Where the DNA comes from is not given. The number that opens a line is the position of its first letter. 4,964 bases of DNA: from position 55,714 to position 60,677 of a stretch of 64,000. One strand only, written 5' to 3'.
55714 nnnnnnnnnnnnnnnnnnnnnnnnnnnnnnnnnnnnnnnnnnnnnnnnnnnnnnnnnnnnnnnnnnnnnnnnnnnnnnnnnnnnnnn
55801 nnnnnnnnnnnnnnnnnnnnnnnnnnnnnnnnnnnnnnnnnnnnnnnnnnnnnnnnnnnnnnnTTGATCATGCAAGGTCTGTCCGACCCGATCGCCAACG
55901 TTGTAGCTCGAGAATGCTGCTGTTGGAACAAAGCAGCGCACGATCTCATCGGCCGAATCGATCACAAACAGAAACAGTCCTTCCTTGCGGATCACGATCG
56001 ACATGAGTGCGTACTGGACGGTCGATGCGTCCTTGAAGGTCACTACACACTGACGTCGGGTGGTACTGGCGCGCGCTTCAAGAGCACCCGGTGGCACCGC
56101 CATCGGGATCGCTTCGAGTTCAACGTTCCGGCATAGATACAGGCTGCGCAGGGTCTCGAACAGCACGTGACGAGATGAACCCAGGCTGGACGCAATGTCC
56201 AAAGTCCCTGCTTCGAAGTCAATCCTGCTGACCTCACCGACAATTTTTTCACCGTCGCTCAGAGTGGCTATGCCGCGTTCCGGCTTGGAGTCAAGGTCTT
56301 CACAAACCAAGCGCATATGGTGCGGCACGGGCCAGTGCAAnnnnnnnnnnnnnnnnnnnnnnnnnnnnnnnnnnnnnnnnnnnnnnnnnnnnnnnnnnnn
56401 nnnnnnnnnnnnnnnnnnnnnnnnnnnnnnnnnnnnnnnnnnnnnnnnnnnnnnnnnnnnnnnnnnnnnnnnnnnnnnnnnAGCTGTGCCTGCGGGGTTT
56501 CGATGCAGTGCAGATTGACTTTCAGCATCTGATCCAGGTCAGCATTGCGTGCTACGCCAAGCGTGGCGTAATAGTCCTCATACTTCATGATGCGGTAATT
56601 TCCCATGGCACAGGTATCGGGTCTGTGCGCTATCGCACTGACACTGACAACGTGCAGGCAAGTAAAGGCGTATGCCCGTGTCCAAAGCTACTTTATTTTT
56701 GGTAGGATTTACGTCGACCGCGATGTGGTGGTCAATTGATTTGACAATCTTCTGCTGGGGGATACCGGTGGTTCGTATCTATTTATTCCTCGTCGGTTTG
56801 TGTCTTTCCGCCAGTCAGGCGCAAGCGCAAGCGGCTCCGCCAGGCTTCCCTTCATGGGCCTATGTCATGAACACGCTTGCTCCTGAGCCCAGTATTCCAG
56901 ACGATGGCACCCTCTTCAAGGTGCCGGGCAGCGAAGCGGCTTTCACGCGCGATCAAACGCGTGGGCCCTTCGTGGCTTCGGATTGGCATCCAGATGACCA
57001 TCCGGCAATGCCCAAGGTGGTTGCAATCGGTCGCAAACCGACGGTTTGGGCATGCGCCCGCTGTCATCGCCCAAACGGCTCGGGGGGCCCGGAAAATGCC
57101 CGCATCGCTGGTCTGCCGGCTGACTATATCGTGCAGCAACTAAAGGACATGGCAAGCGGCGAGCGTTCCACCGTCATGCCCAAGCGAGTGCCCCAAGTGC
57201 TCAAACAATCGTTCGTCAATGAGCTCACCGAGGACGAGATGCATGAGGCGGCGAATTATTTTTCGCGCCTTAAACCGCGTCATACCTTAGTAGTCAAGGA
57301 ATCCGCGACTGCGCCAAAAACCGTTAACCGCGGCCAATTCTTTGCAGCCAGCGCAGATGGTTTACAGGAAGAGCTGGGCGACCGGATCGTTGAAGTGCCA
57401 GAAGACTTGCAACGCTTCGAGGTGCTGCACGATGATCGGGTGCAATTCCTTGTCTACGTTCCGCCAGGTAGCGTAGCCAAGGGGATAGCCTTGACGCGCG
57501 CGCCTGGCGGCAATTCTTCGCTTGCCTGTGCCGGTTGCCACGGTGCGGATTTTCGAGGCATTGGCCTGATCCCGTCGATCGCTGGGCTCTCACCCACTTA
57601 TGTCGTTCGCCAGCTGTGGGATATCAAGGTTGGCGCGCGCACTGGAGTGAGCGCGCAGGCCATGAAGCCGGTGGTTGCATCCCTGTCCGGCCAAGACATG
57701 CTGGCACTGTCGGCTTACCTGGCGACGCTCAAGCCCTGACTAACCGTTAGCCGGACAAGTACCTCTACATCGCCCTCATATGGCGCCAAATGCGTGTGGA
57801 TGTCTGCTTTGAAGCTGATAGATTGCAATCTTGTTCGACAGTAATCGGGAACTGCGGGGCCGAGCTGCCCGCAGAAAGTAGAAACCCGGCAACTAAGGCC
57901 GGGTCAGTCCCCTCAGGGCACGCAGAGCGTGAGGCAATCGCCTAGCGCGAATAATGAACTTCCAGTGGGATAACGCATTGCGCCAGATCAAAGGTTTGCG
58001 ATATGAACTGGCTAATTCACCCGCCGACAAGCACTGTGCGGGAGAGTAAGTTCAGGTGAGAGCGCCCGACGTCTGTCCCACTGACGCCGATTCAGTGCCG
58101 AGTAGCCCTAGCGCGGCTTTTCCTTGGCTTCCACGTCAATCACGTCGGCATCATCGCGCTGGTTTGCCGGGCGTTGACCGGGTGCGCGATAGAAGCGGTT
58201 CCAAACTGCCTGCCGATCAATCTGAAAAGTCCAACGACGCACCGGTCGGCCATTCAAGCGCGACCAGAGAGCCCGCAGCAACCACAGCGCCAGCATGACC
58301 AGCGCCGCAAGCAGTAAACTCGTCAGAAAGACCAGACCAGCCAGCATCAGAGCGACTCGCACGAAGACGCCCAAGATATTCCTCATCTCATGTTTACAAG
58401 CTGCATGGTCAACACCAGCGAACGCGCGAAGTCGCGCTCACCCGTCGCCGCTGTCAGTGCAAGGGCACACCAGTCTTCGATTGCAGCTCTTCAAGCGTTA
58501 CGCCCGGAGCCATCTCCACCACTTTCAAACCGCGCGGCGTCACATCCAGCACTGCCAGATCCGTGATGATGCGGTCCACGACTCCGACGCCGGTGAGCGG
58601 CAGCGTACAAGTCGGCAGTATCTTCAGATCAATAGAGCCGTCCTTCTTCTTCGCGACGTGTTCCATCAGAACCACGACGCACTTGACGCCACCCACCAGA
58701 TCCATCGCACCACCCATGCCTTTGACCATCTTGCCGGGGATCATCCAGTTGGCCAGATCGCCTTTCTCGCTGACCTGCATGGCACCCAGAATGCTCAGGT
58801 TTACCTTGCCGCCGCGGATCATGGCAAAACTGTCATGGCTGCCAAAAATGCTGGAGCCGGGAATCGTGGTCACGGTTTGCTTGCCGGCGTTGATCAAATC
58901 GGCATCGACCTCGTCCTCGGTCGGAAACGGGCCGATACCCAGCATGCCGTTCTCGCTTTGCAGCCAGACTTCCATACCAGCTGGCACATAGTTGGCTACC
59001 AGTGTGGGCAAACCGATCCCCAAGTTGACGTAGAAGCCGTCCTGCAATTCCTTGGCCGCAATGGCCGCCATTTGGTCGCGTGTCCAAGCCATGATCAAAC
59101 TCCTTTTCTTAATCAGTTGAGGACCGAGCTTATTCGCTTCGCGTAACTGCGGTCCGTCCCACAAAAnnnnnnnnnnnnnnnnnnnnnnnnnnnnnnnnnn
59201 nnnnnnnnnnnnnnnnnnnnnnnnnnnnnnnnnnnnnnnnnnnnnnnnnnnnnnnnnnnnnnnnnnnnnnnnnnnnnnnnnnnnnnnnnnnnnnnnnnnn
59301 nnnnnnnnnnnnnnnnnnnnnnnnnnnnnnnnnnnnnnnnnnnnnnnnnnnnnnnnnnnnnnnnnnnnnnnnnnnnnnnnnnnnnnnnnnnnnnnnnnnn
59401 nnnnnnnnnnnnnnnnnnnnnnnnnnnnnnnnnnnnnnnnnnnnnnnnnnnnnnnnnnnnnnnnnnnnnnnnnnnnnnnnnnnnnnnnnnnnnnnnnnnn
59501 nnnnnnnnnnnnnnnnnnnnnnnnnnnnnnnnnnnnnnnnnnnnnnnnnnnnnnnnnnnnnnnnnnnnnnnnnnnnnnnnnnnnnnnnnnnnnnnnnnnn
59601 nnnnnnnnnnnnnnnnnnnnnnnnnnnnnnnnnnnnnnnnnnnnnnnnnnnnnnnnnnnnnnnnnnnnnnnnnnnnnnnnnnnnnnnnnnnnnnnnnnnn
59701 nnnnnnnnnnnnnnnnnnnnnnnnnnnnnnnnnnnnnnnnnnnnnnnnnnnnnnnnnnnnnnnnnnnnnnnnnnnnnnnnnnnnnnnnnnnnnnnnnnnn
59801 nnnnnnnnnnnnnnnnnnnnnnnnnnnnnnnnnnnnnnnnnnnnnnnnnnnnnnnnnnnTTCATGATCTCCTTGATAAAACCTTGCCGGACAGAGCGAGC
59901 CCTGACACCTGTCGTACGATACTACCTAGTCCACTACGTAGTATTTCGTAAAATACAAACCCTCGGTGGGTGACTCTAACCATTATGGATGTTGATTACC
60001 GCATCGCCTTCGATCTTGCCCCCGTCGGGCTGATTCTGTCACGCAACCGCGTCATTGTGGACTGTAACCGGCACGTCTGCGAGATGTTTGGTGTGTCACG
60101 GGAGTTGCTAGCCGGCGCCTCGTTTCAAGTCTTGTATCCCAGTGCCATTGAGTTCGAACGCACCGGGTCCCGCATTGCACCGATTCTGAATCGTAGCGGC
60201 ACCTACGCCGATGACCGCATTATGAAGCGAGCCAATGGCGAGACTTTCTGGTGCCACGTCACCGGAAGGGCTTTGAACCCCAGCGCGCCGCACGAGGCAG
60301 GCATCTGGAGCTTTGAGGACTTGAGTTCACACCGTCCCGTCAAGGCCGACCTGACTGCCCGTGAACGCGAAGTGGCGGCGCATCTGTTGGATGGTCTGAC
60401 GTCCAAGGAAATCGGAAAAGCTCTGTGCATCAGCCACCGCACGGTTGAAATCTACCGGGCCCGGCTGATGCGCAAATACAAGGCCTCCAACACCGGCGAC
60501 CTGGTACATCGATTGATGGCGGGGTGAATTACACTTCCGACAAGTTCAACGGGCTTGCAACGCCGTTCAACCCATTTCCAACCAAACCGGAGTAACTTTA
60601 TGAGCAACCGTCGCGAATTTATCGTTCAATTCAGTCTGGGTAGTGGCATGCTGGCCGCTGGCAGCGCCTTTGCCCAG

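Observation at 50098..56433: KaiBC timer operon wired to c-di-GMP: MshEN-ATPase - kaiC - kaiB - HD-GYP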

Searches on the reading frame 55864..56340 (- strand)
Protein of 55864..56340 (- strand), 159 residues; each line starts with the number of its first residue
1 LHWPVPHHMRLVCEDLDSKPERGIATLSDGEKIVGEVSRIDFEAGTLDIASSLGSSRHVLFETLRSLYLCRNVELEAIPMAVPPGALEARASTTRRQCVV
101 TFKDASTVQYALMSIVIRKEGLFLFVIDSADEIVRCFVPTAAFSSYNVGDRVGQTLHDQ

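Call 46: find_related_loci(query=A1, collection=genome_contigs, flank=10000)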
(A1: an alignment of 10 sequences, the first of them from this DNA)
Query A1 (159 aa) in genome_contigs; peptide patterns used: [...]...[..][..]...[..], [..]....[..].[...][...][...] (x = any residue, [..] = any of these).
213 stretches matched a pattern; 3 encode a relative of the query (tblastn E <= 1e-3); 3 distinct loci.
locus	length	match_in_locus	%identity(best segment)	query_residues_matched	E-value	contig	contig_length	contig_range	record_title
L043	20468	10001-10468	47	1-156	2e-50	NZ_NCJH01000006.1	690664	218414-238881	MAG: Polaromonas sp. 39-63-25 lw04302015_39_scaffold_34, whole genome shotgun sequence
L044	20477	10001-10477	46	1-159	3e-45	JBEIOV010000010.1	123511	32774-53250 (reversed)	MAG: Hylemonella sp. isolate Sample-106-S6-bin-26 Sample_106_S6-bin_26-k141_1580361, whole genome shotgun sequence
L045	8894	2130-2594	44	3-157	2e-42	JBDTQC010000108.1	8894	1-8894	MAG: Ideonella sp. isolate cluster3_bin.212 NODE_37460_length_8894_cov_4.549270, whole genome shotgun sequence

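Call 48: find_related_loci(query=A1, collection=metagenome_contigs, flank=10000)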
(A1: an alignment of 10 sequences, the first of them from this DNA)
Query A1 (159 aa) in metagenome_contigs; peptide patterns used: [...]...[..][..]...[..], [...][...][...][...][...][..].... (x = any residue, [..] = any of these).
276 stretches matched a pattern; 6 encode a relative of the query (tblastn E <= 1e-3); 6 distinct loci.
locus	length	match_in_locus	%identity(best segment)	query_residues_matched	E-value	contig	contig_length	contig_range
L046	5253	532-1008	52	1-159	2e-56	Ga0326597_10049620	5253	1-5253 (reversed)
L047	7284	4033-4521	48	1-159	4e-54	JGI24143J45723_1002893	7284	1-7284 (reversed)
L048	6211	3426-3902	49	1-159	2e-53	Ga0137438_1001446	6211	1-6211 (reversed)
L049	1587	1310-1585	50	1-92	2e-29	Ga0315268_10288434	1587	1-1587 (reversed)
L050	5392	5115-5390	50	1-92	3e-29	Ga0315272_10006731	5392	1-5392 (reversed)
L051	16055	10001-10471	31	1-157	9e-21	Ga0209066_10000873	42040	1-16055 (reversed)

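Call 51: search_protein_families(library=pfam, proteins=[L043:7935-9860:+, L043:6614-7774:-, L044:7895-9769:+, L044:6979-7863:+, L044:12710-13702:+, L047:1749-2846:+, L048:496-2064:+, L050:2292-3785:+, L045:5320-6954:-, L046:4091-5137:-], max_evalue=0.0001)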
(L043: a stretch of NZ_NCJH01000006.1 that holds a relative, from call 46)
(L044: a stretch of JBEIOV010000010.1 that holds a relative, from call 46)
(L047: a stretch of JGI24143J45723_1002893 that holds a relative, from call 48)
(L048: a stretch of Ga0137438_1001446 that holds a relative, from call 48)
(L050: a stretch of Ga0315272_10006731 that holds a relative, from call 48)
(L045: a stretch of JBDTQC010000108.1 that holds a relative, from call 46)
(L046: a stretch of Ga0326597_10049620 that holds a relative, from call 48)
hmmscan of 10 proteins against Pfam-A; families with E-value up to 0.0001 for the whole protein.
L043:7935-9860:+ (641 aa): 7 families
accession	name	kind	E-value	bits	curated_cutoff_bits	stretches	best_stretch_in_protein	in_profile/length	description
PF00990.26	GGDEF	-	5.8e-48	163.1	23.8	1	471-627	2-161/161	Diguanylate cyclase, GGDEF domain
PF08448.16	PAS_4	-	1.7e-27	96.2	23.1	2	350-453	3-109/110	PAS fold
PF00989.32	PAS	-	2.2e-21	76.4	22.6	2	346-428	5-90/113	PAS fold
PF13426.13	PAS_9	-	4.8e-20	72.2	27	2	101-200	2-102/103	PAS domain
PF12860.13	PAS_7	-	7.7e-18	65.1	27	1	225-334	6-114/115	PAS fold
PF13188.13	PAS_8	-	1.1e-14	54.1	21.8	0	90-137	1-48/65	PAS domain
PF08447.18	PAS_3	-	1.8e-12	47.8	25.6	0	365-417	2-57/89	PAS fold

L043:6614-7774:- (386 aa): 0 families

L044:7895-9769:+ (624 aa): 0 families

L044:6979-7863:+ (294 aa): 2 families
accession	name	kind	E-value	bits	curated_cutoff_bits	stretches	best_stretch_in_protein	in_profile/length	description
PF03466.25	LysR_substrate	-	1.4e-39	136.1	28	1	93-290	6-204/209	LysR substrate binding domain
PF00126.33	HTH_1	-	5.2e-20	71.6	26.6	1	5-64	1-60/60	Bacterial regulatory helix-turn-helix protein, lysR family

L044:12710-13702:+ (330 aa): 0 families

L047:1749-2846:+ (365 aa): 1 family
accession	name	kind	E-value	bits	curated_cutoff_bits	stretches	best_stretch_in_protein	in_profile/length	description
PF06504.17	RepC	-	4e-15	56.2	22.8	1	169-333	108-264/272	Replication protein C (RepC)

L048:496-2064:+ (522 aa): 4 families
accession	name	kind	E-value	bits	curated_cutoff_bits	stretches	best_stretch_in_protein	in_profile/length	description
PF00270.35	DEAD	-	1.1e-49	168.9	26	1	43-214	1-166/167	DEAD/DEAH box helicase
PF00271.37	Helicase_C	-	1.7e-29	102.7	23.5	1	250-358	2-110/110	Helicase conserved C-terminal domain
PF04851.21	ResIII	-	1.5e-05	25.4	22.5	1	46-209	8-163/164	Type III restriction enzyme, res subunit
PF13245.12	AAA_19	-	2.8e-05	24.7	25.1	0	47-202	2-120/134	AAA domain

L050:2292-3785:+ (497 aa): 4 families
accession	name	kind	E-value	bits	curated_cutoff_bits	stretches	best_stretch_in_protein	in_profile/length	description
PF00270.35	DEAD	-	1.5e-49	168.4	26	1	29-200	1-166/167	DEAD/DEAH box helicase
PF00271.37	Helicase_C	-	4e-29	101.5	23.5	1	236-344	2-110/110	Helicase conserved C-terminal domain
PF04851.21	ResIII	-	1.4e-05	25.5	22.5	1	32-195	8-163/164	Type III restriction enzyme, res subunit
PF13245.12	AAA_19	-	3.3e-05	24.5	25.1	0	33-188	2-120/134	AAA domain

L045:5320-6954:- (544 aa): 2 families
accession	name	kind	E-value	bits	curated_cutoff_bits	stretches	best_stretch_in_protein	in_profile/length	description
PF00990.26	GGDEF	-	3.9e-44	150.7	23.8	1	378-536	1-160/161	Diguanylate cyclase, GGDEF domain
PF00989.32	PAS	-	4.4e-07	30.3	22.6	1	256-364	2-113/113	PAS fold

L046:4091-5137:- (348 aa): 0 families

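Call 61: predict_structure(alignment_id=A1)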
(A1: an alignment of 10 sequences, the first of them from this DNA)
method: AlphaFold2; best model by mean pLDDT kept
length: 159 residues; sequences in the alignment: 10
mean_pLDDT: 71.3   pTM: 0.68
mean pLDDT of the five models: 71.3, 49.7, 45.7, 45.3, 45.2
residues with pLDDT >= 90: 41; 70-90: 60; 50-70: 14; < 50: 44
segments of 3 or more residues with pLDDT < 50: 1-17, 72-92, 154-159
pLDDT, mean of each block of 10 residues (from residue 1): 33 51 89 88 87 83 89 38 38 72 91 81 80 83 88 47
secondary structure, 60 per line:
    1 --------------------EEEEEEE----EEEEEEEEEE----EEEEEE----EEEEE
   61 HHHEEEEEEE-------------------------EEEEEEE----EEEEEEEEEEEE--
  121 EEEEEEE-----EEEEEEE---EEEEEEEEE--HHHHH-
elements in order: E21-27 E32-41 E46-51 E56-60 E64-70 E96-102 E107-118 E121-127 E133-139 E143-151 H154-158

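Call 63: fold_search(model_id=the predicted structure, library=pdb)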
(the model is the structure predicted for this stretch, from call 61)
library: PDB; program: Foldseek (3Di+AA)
matches with E <= 10: 994; with E <= 0.001: 7
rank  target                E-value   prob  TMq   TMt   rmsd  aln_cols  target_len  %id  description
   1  5zcj_C                1.9e-04  1.00  0.26  0.33  12.7       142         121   14  Crystal structure of complex (released 2018-06-27)
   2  4x34_B                4.7e-04  1.00  0.24  0.31  11.5       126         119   14  Crystal structure of the 53BP1 tandem tudor domain in complex with p53K381acK382me2 (released 2015-03-04)
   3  9ckj_F                5.8e-04  1.00  0.24  0.31  11.7       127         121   16  Co-crystal structure of 53BP1 tandem Tudor domains in complex with UNC9512 (released 2024-10-30)
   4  6upt_B                7.6e-04  1.00  0.25  0.32  11.5       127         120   14  Tudor Domain of Tumor suppressor p53BP1 with MFP-2706 (released 2019-11-20)
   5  6my0_B                8.5e-04  1.00  0.25  0.33  11.4       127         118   15  Structure of 53BP1 Tandem Tudor domains with E1549P and D1550N mutations (released 2019-11-27)
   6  6vip_A                8.9e-04  1.00  0.25  0.32  11.2       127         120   16  TUDOR DOMAIN OF TUMOR SUPPRESSOR P53BP1 WITH MFP-6008 (released 2020-02-12)
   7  2g3r                  9.9e-04  1.00  0.25  0.32  12.0       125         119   15  Crystal Structure of 53BP1 tandem tudor domains at 1.2 A resolution (released 2007-01-02)
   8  6mxx_C                1.1e-03  1.00  0.25  0.32  11.2       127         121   16  Structure of 53BP1 tandem Tudor domains in complex with small molecule UNC2991 (released 2019-11-27)
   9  6my0_A                1.4e-03  1.00  0.25  0.31  11.3       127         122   14  Structure of 53BP1 Tandem Tudor domains with E1549P and D1550N mutations (released 2019-11-27)
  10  3lh0_A                1.4e-03  1.00  0.25  0.32  11.7       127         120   15  Crystal structure of the 53BP1 tandem tudor domain in complex with p53K372me2 (released 2010-03-23)
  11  2lvm_MODEL_1_A        1.6e-03  1.00  0.25  0.31  11.5       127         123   13  Solution structure of human 53BP1 tandem Tudor domains in complex with a histone H4K20me2 peptide (released 2012-12-12)
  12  8swj_B                1.7e-03  0.99  0.23  0.29  11.5       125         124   16  Co-crystal structure of 53BP1 tandem Tudor domains in complex with UNC8531 (released 2023-08-02)
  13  8swj_C                1.8e-03  1.00  0.24  0.30  11.3       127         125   16  Co-crystal structure of 53BP1 tandem Tudor domains in complex with UNC8531 (released 2023-08-02)
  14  6vip_B                2.0e-03  0.99  0.25  0.32  11.5       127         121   14  TUDOR DOMAIN OF TUMOR SUPPRESSOR P53BP1 WITH MFP-6008 (released 2020-02-12)
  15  8f0w_A                2.3e-03  0.99  0.24  0.30  11.6       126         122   16  Tudor Domain of Tumor suppressor p53BP1 with MFP-5956 (released 2023-01-18)
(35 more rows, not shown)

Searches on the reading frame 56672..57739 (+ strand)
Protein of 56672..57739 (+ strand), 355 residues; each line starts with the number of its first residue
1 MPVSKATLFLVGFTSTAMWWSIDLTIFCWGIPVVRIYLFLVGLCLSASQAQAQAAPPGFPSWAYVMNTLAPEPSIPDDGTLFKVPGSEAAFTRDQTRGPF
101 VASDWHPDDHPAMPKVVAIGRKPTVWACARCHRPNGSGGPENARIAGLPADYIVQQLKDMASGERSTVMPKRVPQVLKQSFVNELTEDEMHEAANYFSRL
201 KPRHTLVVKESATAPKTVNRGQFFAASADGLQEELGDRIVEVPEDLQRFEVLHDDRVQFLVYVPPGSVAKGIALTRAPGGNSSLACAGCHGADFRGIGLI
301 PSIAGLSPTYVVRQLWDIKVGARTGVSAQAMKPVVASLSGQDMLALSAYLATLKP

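Call 12: search_protein_families(library=pfam, proteins=[window:56672-57739:+], max_evalue=0.0001)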
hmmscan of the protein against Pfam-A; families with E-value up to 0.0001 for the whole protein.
window:56672-57739:+ (355 aa): 2 families
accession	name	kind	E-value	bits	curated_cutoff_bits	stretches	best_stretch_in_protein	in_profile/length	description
PF00034.26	Cytochrom_C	-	2.7e-11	45.1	21.3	0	285-354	11-90/90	Cytochrome c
PF13442.11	Cytochrome_CBB3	-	2.4e-08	34.6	27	0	127-178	13-57/68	Cytochrome C oxidase, cbb3-type, subunit III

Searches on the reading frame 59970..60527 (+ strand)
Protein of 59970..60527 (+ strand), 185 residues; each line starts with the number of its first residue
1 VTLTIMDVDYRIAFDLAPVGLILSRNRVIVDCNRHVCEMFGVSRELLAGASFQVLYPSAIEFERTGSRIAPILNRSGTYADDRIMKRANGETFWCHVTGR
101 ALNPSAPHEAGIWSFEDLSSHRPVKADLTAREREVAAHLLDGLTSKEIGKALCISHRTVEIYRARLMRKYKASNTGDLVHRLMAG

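Call 12: search_protein_families(library=pfam, proteins=[window:59970-60527:+], max_evalue=0.0001)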
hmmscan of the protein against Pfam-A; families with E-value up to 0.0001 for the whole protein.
window:59970-60527:+ (185 aa): 5 families
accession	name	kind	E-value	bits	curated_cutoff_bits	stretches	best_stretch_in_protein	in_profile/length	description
PF00196.25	GerE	-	3.2e-15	55.9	23.5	1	128-180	3-55/57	Bacterial regulatory proteins, luxR family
PF13426.13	PAS_9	-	2.8e-10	40.8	27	1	21-118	4-101/103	PAS domain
PF13188.13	PAS_8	-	1.4e-07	31.6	21.8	1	10-58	3-53/65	PAS domain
PF13384.12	HTH_23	-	7.8e-06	26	24.6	0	129-166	3-41/50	Homeodomain-like domain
PF00989.32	PAS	-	8.3e-05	23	22.6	0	13-100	6-94/113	PAS fold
